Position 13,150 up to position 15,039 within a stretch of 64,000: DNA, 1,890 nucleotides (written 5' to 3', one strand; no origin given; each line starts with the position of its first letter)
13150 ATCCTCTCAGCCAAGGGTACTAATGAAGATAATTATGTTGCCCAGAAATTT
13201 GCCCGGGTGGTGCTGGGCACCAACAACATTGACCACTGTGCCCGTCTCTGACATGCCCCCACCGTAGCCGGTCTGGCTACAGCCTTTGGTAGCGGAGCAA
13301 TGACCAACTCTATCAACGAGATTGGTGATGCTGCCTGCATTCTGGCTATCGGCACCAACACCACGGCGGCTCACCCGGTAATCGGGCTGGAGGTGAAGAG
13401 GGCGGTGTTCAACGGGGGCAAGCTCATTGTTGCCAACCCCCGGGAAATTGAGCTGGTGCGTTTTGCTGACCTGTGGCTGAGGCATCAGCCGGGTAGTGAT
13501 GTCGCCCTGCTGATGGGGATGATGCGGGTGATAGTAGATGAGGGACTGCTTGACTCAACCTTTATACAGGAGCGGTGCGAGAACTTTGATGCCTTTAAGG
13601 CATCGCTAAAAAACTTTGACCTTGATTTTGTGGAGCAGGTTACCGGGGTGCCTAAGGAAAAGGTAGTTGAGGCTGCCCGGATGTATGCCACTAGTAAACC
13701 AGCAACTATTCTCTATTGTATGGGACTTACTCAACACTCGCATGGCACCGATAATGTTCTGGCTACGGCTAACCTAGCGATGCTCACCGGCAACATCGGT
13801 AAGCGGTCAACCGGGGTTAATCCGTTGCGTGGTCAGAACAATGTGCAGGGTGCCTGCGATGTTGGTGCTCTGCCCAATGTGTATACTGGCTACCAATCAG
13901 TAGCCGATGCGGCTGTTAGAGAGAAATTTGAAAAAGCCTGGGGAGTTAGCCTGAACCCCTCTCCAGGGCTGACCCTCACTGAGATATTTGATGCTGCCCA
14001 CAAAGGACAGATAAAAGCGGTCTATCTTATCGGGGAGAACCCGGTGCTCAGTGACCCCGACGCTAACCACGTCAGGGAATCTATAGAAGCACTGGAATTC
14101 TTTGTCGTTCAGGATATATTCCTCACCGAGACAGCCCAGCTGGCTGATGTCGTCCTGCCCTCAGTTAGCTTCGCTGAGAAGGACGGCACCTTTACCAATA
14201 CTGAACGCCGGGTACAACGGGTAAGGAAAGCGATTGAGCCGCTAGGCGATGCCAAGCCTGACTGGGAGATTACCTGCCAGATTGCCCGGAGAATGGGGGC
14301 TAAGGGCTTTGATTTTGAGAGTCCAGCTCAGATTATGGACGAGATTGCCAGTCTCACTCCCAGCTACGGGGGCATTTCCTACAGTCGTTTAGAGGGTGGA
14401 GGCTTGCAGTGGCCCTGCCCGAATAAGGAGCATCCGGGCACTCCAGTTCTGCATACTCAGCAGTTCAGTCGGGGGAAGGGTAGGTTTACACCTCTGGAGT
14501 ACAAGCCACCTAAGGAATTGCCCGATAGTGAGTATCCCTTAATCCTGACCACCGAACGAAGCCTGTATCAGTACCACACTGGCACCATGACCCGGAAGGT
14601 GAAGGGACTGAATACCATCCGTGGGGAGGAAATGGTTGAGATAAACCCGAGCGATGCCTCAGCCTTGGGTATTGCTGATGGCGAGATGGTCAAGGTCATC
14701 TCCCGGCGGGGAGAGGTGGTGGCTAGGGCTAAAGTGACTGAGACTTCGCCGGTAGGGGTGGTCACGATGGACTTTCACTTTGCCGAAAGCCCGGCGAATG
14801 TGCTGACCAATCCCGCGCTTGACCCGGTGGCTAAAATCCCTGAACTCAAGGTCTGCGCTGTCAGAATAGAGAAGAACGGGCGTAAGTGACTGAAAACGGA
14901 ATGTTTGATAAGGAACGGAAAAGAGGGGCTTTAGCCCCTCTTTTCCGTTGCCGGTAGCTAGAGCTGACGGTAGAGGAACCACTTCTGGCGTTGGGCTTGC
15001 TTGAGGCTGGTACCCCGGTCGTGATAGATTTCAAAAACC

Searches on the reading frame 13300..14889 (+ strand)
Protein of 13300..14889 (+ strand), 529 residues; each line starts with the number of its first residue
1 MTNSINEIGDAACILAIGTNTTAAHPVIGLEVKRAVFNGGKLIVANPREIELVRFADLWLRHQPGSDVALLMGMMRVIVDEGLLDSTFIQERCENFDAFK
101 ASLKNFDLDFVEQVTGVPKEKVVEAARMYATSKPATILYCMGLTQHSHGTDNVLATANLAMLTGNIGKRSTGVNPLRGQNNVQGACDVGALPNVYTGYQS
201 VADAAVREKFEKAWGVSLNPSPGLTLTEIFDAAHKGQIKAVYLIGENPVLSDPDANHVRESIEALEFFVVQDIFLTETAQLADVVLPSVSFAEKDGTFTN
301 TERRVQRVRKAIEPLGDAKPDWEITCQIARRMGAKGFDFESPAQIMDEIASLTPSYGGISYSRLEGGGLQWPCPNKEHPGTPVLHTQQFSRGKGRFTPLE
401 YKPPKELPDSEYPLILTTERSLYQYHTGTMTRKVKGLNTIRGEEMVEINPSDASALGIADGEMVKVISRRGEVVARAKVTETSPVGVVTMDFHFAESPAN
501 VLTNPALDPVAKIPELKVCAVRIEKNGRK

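Call 36: find_encoding_contigs(protein=window:13300-14889:+, flank=10000, max_places=1)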
Protein window:13300-14889:+ (529 aa): 6 contigs read that carry it; 1 place shown.
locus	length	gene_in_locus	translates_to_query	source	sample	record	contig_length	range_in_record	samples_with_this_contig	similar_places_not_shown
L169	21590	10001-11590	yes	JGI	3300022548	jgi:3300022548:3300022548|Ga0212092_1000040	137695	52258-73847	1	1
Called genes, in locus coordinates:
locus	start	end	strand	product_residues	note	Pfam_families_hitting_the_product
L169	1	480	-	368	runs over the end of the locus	PF00850:Hist_deacetyl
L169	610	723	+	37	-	-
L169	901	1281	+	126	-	-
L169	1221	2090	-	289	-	PF01656:CbiA, PF02374:ArsA_ATPase, PF13614:AAA_31 (weak)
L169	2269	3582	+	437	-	PF05977:MFS_3, PF07690:MFS_1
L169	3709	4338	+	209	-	PF01865:PhoU_div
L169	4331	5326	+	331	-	PF01384:PHO4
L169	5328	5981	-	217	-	PF00625:Guanylate_kin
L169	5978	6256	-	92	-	PF04025:RemA-like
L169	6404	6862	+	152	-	PF01257:2Fe-2S_thioredx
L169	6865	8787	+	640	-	PF01512:Complex1_51K, PF10589:NADH_4Fe-4S, PF13237:Fer4_10 (weak), PF00037:Fer4 (weak), PF12838:Fer4_7, PF13187:Fer4_9 (weak), PF14697:Fer4_21, PF00037:Fer4 (weak), +3 more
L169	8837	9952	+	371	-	PF00111:Fer2, PF13510:Fer2_4, PF10588:NADH-G_4Fe-4S_3, PF22117:Fer4_Nqo3, PF12838:Fer4_7, PF13237:Fer4_10 (weak), PF04879:Molybdop_Fe4S4, PF00384:Molybdopterin, +1 more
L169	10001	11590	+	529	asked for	PF00384:Molybdopterin, PF01568:Molydop_binding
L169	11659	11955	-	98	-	PF20114:DUF6504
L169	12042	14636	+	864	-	PF01624:MutS_I, PF05188:MutS_II, PF05192:MutS_III, PF05190:MutS_IV, PF00488:MutS_V, PF27441:MutS_C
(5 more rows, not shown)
